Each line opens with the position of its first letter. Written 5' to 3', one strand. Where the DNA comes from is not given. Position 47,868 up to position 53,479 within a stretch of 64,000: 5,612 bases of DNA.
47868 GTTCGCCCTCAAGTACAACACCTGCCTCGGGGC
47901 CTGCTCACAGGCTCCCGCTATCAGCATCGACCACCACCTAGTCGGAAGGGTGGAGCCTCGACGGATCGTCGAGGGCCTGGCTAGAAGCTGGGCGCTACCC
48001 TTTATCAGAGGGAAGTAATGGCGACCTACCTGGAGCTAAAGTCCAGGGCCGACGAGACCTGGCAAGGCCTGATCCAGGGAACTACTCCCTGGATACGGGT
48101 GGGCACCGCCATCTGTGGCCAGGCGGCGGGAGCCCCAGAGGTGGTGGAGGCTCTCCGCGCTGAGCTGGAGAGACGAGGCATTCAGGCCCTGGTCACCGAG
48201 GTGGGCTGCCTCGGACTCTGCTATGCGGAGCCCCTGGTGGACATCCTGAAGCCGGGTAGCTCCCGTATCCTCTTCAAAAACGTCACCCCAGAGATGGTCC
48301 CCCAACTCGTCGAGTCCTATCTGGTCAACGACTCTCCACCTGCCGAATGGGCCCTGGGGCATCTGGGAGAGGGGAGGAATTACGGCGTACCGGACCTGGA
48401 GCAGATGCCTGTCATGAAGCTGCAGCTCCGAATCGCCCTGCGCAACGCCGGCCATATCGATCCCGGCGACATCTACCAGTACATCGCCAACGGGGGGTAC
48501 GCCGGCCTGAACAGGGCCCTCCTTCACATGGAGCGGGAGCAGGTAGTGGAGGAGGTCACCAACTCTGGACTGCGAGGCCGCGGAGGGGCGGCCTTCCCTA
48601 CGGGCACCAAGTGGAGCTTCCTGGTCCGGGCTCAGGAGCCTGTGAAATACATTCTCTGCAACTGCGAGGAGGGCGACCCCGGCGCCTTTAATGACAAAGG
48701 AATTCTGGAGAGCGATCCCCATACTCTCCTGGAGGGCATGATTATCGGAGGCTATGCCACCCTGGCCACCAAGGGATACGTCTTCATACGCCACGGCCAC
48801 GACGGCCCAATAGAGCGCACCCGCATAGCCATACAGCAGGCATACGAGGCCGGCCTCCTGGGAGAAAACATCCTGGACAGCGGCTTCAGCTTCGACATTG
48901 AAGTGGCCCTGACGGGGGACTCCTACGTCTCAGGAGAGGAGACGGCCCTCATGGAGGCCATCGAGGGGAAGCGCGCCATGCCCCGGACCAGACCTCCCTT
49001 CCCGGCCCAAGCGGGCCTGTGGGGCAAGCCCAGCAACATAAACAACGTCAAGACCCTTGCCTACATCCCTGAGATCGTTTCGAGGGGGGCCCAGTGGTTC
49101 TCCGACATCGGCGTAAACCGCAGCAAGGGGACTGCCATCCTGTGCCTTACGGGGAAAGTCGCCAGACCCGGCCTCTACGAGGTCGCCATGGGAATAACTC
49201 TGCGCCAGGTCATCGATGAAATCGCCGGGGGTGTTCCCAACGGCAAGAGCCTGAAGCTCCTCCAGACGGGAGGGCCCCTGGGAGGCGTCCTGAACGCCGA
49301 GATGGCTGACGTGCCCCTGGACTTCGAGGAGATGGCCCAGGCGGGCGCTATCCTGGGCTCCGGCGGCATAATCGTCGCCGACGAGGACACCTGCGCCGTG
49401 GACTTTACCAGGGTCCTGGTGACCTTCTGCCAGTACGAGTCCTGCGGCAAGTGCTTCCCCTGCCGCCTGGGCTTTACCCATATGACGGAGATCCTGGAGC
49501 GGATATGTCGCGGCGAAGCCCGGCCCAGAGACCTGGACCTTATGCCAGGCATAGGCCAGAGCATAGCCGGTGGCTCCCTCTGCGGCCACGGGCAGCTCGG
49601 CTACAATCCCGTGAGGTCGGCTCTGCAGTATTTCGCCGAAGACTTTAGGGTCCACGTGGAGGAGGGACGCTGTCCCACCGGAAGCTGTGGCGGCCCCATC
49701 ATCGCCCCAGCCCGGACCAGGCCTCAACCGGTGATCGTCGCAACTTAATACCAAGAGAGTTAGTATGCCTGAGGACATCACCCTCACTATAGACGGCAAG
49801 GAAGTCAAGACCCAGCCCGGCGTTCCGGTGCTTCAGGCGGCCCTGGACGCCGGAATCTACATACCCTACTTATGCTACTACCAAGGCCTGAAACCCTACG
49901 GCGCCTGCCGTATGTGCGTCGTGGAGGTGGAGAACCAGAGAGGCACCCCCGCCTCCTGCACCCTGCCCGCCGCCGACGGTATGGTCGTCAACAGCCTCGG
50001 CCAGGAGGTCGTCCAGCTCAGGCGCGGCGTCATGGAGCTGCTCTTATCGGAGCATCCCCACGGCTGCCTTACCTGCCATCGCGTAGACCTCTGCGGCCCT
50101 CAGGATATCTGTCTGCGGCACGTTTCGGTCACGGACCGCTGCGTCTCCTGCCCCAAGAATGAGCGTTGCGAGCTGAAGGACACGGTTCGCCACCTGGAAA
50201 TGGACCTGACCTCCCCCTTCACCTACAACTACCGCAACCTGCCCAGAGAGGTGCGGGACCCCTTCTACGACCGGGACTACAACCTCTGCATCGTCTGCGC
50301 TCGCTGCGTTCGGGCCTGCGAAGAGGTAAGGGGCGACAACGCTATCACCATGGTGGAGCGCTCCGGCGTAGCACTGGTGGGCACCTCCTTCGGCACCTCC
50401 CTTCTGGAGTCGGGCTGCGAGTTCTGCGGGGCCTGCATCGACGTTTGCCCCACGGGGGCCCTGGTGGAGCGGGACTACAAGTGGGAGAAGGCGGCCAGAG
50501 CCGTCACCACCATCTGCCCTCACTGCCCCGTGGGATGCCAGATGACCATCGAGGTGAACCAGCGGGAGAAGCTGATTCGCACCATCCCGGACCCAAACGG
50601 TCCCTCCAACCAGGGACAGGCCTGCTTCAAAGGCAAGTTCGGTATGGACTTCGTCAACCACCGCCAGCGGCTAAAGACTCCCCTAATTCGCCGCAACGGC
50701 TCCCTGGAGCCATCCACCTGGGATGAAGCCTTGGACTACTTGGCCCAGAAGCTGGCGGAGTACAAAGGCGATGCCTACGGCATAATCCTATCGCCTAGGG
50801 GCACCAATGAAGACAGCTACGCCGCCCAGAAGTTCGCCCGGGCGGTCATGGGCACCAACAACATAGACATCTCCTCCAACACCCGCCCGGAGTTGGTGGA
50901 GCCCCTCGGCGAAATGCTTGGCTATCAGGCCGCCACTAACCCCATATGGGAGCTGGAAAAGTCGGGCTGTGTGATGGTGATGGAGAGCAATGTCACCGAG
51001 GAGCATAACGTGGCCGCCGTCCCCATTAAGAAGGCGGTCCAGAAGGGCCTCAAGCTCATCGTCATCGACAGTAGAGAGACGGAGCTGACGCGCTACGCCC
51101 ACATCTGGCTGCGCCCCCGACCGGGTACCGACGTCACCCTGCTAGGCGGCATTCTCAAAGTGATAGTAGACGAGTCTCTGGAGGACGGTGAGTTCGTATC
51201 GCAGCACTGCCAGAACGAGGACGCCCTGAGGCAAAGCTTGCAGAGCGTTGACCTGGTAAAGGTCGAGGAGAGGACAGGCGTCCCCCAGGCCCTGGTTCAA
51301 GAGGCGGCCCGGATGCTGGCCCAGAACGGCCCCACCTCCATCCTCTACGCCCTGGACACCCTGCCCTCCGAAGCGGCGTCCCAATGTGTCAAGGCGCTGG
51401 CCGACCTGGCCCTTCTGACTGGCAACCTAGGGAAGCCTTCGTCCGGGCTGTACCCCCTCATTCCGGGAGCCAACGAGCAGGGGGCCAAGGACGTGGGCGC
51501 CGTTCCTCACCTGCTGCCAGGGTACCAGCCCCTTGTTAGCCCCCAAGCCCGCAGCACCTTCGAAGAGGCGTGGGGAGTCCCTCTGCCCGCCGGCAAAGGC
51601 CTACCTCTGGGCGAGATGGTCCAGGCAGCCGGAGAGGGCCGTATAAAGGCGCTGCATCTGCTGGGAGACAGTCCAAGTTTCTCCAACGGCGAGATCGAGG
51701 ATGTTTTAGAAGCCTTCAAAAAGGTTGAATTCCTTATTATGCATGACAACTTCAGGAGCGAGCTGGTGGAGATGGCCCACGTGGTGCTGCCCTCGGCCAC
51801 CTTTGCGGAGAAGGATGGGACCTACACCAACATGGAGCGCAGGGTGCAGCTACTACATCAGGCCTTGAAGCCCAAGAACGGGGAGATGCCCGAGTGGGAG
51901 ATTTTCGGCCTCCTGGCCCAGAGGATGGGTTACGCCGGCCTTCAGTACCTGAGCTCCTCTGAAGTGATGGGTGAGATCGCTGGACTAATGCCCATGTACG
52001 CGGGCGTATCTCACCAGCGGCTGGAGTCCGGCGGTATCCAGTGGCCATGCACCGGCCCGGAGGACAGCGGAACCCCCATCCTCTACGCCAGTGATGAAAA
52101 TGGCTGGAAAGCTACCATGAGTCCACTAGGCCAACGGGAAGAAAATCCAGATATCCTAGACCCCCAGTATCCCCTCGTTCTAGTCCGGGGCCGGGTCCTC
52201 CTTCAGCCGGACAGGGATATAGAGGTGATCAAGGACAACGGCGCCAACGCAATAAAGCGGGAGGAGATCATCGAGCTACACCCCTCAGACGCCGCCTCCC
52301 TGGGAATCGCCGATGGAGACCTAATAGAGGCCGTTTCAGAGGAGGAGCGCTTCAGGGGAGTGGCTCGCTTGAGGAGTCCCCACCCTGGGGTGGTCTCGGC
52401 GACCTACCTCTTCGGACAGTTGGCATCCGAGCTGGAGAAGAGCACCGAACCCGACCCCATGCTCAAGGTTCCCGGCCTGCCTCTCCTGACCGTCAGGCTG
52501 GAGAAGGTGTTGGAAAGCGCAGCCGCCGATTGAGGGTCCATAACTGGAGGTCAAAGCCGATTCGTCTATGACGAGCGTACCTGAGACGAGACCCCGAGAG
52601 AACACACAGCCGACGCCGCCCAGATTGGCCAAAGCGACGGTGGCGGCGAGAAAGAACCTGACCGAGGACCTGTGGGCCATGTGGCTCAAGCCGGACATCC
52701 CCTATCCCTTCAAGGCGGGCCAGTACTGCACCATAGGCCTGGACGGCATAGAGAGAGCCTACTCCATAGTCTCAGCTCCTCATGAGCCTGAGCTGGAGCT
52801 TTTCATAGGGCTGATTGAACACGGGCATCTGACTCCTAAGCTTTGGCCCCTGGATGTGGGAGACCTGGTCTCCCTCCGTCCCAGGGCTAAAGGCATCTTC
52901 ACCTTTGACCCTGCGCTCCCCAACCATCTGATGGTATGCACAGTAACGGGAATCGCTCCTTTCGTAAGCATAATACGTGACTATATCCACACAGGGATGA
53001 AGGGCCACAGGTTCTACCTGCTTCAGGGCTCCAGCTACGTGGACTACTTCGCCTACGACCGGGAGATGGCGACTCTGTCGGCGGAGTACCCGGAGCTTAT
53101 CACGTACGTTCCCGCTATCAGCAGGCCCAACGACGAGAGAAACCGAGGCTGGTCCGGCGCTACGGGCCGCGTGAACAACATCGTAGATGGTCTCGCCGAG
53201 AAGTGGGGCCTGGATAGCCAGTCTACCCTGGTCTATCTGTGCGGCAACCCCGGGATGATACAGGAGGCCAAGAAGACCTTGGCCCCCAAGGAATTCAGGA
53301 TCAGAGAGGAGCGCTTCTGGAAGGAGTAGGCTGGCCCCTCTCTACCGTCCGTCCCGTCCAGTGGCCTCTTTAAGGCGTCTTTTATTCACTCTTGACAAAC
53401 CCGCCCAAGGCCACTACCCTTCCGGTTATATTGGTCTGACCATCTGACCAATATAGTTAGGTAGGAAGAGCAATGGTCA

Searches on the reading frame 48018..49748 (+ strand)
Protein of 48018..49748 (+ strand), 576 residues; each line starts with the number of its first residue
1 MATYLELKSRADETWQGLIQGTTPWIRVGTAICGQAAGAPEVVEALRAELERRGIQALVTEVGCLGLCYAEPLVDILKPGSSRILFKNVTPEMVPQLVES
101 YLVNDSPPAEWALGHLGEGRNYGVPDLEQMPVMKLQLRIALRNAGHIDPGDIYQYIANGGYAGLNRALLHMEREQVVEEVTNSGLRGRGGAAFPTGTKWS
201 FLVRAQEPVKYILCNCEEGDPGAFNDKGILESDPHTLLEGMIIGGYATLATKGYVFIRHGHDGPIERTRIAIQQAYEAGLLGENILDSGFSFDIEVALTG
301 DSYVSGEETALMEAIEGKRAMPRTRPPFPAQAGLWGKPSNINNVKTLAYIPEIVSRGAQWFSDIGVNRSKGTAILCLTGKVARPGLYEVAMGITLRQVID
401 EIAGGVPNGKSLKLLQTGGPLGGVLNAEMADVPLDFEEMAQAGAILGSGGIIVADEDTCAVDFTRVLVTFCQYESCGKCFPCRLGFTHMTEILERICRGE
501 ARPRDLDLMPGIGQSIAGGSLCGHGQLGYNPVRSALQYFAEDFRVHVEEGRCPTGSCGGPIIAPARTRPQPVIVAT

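Call 38: search_protein_families(library=pfam, proteins=[window:48018-49748:+], max_evalue=0.00001)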
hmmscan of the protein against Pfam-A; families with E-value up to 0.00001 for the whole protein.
window:48018-49748:+ (576 aa): 3 families
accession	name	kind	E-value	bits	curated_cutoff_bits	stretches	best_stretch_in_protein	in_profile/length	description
PF01512.22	Complex1_51K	-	7.6e-40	136.7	31.2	1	180-351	1-149/150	Nuo51 FMN-binding domain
PF10589.14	NADH_4Fe-4S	-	1.1e-26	93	23.5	1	463-546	2-85/85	NADH-ubiquinone oxidoreductase-F iron-sulfur binding region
PF10531.15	SLBB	-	2.9e-08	33.9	27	1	376-424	3-54/55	SLBB domain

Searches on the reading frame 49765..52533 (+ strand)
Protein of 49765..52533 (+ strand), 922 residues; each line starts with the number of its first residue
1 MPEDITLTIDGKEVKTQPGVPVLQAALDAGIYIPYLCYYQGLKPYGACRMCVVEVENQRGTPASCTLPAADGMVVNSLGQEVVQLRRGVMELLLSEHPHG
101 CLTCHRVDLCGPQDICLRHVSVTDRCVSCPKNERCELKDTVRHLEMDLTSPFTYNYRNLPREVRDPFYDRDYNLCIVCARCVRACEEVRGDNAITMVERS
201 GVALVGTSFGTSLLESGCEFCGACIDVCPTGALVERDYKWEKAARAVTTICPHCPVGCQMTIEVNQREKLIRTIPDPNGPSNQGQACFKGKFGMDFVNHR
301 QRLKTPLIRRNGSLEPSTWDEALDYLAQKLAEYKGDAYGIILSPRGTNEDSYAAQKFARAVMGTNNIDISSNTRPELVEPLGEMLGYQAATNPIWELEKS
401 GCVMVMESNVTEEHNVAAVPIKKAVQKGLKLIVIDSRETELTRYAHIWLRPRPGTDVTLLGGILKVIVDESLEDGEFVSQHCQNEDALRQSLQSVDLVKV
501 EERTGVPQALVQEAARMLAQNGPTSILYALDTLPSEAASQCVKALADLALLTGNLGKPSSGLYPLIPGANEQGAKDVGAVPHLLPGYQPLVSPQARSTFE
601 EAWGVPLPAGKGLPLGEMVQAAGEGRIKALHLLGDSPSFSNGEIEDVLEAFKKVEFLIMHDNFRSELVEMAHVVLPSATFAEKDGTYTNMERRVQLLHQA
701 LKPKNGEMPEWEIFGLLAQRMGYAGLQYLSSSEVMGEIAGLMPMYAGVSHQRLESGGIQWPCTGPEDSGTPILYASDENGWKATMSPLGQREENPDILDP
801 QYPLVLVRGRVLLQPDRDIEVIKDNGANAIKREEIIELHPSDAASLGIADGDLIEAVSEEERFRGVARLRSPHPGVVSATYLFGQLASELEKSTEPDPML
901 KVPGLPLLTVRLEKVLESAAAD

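Call 38: search_protein_families(library=pfam, proteins=[window:49765-52533:+], max_evalue=0.00001)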
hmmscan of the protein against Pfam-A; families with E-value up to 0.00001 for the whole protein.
window:49765-52533:+ (922 aa): 7 families
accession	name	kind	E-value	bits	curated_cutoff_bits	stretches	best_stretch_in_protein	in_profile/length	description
PF00384.28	Molybdopterin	-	5.8e-53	180.6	24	1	302-719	1-352/353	Molybdopterin oxidoreductase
PF13510.11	Fer2_4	-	3.7e-21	75.4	22.8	1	4-77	3-79/82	2Fe-2S iron-sulfur cluster binding domain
PF04879.21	Molybdop_Fe4S4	-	8e-15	55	22.7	1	246-299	3-55/55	Molybdopterin oxidoreductase Fe4S4 domain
PF22117.2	Fer4_Nqo3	-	4.7e-10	39.9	27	1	170-233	6-66/67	NADH-quinone oxidoreductase subunit 3, ferredoxin-like domain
PF01568.27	Molydop_binding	-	1.9e-09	38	26.8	1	804-885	1-82/110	Molydopterin dinucleotide binding domain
PF12838.12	Fer4_7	-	5.9e-08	33.5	27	1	175-232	2-52/52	4Fe-4S dicluster domain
PF10588.14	NADH-G_4Fe-4S_3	-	1.3e-07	31.5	27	1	86-118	1-33/40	NADH-ubiquinone oxidoreductase-G iron-sulfur binding region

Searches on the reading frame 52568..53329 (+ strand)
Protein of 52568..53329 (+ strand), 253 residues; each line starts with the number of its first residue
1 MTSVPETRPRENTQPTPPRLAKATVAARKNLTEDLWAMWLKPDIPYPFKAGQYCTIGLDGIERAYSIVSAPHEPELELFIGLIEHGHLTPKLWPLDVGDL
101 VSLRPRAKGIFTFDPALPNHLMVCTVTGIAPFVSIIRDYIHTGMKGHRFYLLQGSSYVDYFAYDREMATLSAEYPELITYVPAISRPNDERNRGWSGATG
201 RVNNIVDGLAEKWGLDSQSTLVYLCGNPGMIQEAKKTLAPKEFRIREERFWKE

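Call 38: search_protein_families(library=pfam, proteins=[window:52568-53329:+], max_evalue=0.00001)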
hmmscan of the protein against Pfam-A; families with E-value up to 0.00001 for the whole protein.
window:52568-53329:+ (253 aa): 1 family
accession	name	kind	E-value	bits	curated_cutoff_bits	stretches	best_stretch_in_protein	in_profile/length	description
PF00175.26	NAD_binding_1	-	1.7e-16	61.3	22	1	122-235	1-108/109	Oxidoreductase NAD-binding domain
